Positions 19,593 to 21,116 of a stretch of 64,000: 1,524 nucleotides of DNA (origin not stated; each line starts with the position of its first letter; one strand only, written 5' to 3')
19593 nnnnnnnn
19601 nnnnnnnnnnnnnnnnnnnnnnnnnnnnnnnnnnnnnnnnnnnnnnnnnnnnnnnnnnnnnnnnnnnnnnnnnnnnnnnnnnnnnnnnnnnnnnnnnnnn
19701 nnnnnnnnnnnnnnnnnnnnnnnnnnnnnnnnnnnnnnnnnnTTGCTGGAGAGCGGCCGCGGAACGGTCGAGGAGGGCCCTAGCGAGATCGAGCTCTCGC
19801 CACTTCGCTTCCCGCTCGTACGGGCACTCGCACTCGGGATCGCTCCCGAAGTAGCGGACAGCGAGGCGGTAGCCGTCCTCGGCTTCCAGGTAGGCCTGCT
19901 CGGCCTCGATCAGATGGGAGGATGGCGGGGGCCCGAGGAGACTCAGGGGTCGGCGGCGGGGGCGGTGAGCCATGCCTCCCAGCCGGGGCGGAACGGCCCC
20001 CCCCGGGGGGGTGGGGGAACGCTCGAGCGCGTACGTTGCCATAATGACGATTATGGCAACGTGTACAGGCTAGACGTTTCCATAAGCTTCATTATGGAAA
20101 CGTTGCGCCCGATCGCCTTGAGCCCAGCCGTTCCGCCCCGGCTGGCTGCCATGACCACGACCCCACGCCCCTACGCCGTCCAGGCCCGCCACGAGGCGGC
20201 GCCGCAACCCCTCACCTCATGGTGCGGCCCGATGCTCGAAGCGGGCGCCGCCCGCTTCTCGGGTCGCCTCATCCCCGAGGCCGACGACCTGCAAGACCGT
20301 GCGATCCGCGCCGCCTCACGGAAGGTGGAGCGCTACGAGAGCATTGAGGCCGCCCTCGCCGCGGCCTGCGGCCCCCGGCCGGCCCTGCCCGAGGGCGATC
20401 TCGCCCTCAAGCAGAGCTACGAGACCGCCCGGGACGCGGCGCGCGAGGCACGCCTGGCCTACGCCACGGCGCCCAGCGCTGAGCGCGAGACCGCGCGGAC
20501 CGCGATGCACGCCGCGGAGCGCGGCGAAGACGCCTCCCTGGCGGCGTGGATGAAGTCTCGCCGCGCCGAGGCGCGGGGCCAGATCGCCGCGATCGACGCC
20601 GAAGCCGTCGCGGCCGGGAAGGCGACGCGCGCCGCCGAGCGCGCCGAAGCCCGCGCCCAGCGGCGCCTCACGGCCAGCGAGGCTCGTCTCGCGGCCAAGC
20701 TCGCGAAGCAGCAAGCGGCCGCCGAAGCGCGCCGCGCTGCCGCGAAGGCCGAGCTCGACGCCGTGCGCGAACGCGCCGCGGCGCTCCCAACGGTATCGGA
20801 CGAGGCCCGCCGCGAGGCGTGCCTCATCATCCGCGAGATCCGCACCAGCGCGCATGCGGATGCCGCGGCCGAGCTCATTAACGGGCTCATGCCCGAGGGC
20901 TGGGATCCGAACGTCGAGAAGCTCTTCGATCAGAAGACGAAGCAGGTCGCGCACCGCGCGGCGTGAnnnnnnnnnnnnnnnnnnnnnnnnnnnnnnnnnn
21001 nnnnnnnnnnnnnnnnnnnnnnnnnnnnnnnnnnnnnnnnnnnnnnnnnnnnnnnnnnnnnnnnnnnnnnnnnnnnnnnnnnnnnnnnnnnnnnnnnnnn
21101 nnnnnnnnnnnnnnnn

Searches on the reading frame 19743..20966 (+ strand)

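Call 78: search_protein_families(library=pfam, proteins=[window:19743-20966:+], max_evalue=0.001)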
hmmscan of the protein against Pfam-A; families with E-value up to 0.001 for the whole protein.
window:19743-20966:+ (407 aa): 0 families

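Call 89: search_protein_families(library=phrogs, alignment_id=A9, max_evalue=0.001)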
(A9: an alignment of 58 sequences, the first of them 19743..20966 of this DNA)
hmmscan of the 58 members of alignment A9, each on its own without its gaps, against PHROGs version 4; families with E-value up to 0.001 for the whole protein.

A. member 1, window:19743-20966:+ (407 aa): 0 families

B. families by the number of members that match (of 58 scanned): 12 families
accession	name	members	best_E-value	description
phrog_5154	-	1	3.2e-34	-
phrog_18865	-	1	9e-34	-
phrog_799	-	1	6.8e-33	DNA methyltransferase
phrog_11782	-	1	5.3e-26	-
phrog_289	-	1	3.1e-23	GTP-binding domain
phrog_8514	-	1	4.4e-15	-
phrog_5172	-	1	8.1e-10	-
phrog_16939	-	1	1.1e-05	-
phrog_4435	-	1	1.9e-05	-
phrog_3820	-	1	0.00076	DNA methyltransferase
phrog_9133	-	1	0.00083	-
phrog_30522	-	1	0.001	-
